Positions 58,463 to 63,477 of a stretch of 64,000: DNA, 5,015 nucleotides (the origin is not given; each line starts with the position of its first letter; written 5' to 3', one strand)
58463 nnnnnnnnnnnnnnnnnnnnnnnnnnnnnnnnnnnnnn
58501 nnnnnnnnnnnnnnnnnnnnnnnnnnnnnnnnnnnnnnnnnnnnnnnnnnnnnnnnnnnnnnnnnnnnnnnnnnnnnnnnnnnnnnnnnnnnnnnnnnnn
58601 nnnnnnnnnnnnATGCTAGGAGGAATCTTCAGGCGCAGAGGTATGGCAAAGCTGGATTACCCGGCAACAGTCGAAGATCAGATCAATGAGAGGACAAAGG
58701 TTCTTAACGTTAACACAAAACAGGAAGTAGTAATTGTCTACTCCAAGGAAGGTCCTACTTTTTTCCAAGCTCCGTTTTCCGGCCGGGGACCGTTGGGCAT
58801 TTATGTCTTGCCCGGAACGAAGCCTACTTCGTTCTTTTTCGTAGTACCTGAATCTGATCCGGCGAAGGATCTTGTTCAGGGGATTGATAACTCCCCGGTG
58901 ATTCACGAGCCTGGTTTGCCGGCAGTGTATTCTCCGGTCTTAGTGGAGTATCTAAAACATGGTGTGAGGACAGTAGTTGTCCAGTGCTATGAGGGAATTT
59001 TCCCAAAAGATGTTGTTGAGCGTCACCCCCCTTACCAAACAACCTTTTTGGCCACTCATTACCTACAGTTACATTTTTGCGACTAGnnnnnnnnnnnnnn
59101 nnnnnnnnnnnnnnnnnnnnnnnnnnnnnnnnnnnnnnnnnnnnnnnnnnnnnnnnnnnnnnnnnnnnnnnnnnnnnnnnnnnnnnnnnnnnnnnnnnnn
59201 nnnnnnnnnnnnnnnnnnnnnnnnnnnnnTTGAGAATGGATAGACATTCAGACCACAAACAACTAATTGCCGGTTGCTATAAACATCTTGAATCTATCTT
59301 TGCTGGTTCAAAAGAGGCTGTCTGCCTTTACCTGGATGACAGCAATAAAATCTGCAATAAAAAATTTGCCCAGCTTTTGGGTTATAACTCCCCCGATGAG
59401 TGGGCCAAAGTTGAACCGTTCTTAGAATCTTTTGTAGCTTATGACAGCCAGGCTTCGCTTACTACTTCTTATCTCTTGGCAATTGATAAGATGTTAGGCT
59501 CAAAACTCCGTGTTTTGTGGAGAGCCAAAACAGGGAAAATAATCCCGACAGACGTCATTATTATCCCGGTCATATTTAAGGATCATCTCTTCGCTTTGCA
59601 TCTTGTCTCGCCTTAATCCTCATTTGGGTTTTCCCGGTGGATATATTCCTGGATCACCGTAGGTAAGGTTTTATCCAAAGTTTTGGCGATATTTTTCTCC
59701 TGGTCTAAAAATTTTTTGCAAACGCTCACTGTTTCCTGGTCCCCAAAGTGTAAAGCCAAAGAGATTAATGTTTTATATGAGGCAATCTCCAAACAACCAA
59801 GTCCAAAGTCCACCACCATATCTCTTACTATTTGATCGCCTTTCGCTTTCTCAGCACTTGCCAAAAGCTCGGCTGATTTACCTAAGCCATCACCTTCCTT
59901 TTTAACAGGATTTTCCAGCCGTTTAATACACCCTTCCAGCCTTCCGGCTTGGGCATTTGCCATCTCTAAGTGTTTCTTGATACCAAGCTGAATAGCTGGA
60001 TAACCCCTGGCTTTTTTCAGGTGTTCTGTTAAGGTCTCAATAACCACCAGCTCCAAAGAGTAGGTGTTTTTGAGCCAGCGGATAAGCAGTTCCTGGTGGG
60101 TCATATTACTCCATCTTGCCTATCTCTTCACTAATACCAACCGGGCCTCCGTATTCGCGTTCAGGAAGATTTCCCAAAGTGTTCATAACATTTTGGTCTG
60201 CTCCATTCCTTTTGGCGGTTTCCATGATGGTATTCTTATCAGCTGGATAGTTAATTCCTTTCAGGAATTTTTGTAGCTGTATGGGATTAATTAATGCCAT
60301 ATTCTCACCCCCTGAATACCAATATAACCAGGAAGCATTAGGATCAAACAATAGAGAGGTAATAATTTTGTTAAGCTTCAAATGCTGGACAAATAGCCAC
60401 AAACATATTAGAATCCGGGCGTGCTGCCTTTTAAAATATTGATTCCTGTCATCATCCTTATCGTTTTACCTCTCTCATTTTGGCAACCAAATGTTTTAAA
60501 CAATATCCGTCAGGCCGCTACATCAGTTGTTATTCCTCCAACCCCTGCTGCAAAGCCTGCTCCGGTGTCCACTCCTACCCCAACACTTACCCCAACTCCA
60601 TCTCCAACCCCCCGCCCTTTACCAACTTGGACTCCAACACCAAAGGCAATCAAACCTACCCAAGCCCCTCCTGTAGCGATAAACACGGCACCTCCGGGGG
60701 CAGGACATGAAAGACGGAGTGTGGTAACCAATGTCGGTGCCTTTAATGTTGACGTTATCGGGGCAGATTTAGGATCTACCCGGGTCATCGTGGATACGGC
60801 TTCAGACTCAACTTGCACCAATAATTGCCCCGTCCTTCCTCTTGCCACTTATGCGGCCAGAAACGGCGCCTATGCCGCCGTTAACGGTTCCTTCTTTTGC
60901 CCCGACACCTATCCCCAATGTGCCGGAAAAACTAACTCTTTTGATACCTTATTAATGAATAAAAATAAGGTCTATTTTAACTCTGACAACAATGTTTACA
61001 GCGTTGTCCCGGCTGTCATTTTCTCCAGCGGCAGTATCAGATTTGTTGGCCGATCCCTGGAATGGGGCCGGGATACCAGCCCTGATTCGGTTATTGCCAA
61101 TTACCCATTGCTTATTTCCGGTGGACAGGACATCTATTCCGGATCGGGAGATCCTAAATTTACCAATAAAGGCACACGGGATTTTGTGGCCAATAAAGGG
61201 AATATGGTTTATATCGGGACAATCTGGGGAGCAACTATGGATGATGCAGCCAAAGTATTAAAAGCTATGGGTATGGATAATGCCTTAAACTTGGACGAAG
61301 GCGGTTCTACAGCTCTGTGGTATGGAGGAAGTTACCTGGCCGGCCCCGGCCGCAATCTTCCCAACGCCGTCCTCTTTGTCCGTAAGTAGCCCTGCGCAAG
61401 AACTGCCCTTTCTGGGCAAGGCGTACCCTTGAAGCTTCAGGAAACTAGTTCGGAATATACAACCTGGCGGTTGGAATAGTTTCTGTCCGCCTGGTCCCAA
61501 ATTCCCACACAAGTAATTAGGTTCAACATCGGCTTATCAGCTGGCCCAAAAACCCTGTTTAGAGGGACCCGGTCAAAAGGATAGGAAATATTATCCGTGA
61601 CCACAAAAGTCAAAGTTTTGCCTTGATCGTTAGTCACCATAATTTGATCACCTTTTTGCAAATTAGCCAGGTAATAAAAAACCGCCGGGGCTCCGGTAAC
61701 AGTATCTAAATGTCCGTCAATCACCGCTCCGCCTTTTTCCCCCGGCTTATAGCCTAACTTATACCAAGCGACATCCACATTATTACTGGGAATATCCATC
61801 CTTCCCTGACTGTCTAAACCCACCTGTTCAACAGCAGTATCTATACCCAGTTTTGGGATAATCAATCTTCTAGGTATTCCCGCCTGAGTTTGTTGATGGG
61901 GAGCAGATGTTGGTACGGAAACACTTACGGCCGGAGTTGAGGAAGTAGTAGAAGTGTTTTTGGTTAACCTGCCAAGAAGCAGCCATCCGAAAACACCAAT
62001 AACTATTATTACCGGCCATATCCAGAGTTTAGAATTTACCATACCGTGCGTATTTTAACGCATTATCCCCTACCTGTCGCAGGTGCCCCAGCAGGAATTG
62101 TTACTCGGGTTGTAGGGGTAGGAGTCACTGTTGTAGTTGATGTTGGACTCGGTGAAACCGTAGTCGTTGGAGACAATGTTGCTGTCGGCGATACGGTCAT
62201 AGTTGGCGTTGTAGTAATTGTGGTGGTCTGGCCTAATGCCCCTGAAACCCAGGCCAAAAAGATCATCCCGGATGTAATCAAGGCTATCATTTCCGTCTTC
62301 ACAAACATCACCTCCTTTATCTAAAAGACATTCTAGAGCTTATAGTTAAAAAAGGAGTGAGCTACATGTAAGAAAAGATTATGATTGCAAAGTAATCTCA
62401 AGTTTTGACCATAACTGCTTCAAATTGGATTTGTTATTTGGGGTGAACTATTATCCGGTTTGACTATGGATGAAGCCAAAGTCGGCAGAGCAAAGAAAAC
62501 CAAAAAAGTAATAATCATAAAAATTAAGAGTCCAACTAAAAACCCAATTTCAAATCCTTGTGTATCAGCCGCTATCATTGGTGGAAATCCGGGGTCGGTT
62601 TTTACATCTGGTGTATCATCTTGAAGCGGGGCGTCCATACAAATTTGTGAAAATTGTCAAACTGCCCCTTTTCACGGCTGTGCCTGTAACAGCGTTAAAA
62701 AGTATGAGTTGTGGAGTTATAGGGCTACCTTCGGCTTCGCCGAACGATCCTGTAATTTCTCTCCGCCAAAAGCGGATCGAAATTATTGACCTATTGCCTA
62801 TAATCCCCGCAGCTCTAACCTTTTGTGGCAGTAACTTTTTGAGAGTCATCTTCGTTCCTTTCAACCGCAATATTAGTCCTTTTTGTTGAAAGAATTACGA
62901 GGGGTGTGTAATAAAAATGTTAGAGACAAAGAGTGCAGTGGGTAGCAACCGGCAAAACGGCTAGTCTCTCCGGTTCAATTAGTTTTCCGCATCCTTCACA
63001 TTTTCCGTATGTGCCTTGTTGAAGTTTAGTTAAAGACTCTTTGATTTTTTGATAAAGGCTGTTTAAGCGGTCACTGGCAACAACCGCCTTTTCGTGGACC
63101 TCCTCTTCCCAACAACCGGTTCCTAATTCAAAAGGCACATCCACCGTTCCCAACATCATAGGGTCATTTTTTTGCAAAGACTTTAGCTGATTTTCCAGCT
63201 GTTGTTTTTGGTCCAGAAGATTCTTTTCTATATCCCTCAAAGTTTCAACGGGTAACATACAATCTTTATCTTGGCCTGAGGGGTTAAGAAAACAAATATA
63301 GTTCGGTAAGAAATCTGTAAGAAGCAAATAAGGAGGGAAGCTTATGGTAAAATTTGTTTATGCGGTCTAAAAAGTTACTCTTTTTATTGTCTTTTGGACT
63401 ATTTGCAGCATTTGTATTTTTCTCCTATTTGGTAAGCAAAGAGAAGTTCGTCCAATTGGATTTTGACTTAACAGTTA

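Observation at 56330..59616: Cassette family of small unknown proteins, each with its own terminator, conserved promoter-like block and ~230-nt structured leader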

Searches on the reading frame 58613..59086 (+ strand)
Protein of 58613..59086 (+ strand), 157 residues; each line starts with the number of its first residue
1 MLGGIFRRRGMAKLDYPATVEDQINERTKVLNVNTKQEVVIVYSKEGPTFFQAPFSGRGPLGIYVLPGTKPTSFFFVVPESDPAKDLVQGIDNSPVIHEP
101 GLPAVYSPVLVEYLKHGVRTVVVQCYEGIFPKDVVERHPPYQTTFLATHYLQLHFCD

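Call 8: search_protein_families(library=pfam, proteins=[window:58613-59086:+], max_evalue=1)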
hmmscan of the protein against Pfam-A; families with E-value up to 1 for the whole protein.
window:58613-59086:+ (157 aa): 0 families

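Call 21: find_homologous_proteins(query=window:58613-59086:+, max_evalue=0.01)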
Query window:58613-59086:+ (157 aa): 1 proteins with E <= 0.01 among 13 candidates.
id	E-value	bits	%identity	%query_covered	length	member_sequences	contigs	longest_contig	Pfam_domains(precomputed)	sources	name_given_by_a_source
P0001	2.8e-102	357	100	100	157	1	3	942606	-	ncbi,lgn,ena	-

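Call 60: search_protein_families(library=phrogs, proteins=[window:58613-59086:+], max_evalue=0.1)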
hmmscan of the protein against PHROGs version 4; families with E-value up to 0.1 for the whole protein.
window:58613-59086:+ (157 aa): 0 families

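Call 61: search_protein_families(library=padloc, proteins=[window:58613-59086:+], max_evalue=0.1)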
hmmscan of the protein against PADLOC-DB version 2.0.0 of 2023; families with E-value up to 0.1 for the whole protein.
window:58613-59086:+ (157 aa): 0 families

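Call 79: search_protein_families(library=ncbifam, proteins=[window:58613-59086:+], max_evalue=0.1)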
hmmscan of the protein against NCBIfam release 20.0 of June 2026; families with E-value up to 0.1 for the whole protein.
window:58613-59086:+ (157 aa): 0 families

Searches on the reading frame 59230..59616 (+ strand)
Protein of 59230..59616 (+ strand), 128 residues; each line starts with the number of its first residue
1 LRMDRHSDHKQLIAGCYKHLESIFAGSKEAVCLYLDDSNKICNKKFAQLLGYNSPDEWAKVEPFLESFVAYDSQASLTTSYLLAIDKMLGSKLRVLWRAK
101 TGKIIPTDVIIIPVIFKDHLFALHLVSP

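Call 8: search_protein_families(library=pfam, proteins=[window:59230-59616:+], max_evalue=1)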
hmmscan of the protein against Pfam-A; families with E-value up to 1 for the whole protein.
window:59230-59616:+ (128 aa): 2 families
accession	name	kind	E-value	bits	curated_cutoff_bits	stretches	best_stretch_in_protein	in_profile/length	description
PF13426.13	PAS_9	-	0.0011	19.7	27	1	36-117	7-87/103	PAS domain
PF13188.13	PAS_8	-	0.005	17.1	21.8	1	20-68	3-50/65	PAS domain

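Call 60: search_protein_families(library=phrogs, proteins=[window:59230-59616:+], max_evalue=0.1)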
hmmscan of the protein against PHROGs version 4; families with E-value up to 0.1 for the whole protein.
window:59230-59616:+ (128 aa): 0 families

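Call 61: search_protein_families(library=padloc, proteins=[window:59230-59616:+], max_evalue=0.1)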
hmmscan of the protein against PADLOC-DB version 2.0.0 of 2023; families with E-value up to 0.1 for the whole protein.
window:59230-59616:+ (128 aa): 0 families

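Call 79: search_protein_families(library=ncbifam, proteins=[window:59230-59616:+], max_evalue=0.1)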
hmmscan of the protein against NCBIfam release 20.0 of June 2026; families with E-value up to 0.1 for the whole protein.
window:59230-59616:+ (128 aa): 1 family
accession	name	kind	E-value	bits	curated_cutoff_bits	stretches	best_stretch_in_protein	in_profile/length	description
NF047874.1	MASE3_PAS_HK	subfamily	0.033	13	560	1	13-125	260-371/655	MASE3 domain-containing sensor histidine kinase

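Call 81: search_solved_structures(query=window:59230-59616:+, max_evalue=1)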
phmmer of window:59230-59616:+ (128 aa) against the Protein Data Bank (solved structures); distinct sequences matched with E-value up to 1: 0.

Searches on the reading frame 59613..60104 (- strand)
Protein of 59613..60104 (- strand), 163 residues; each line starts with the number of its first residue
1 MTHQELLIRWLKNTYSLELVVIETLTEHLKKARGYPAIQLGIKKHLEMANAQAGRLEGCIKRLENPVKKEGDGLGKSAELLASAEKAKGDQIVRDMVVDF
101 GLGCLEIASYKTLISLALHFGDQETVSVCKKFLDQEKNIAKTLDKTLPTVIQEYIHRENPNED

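Call 8: search_protein_families(library=pfam, proteins=[window:59613-60104:-], max_evalue=1)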
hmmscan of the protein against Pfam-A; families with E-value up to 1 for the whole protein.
window:59613-60104:- (163 aa): 2 families
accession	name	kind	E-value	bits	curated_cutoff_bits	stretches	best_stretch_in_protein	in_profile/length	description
PF05974.18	DUF892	-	1.3e-25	90.7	23.7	1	3-155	2-158/159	Domain of unknown function (DUF892)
PF00210.30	Ferritin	-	0.13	12.7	24.5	0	107-147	96-136/142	Ferritin-like domain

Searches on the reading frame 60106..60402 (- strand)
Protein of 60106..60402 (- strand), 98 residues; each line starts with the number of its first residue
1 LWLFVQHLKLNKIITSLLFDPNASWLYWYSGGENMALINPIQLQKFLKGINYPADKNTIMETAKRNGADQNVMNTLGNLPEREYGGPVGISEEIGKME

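Call 8: search_protein_families(library=pfam, proteins=[window:60106-60402:-], max_evalue=1)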
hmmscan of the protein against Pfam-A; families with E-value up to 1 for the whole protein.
window:60106-60402:- (98 aa): 1 family
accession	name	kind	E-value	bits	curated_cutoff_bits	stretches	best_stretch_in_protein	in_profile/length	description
PF11387.14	DUF2795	-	2e-19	69.6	25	1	39-87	2-50/54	Protein of unknown function (DUF2795)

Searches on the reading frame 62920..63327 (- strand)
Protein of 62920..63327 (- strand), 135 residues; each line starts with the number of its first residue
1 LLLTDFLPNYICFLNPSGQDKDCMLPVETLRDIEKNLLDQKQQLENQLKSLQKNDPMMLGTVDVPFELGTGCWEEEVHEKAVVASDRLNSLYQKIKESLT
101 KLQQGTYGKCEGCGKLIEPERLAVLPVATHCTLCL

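Call 72: search_protein_families(library=pfam, proteins=[window:62920-63327:-], max_evalue=0.001)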
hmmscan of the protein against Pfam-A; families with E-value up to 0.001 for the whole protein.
window:62920-63327:- (135 aa): 1 family
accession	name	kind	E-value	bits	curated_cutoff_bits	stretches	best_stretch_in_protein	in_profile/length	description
PF01258.23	zf-dskA_traR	-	2.3e-08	34.3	24.9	1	105-134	1-30/36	Prokaryotic dksA/traR C4-type zinc finger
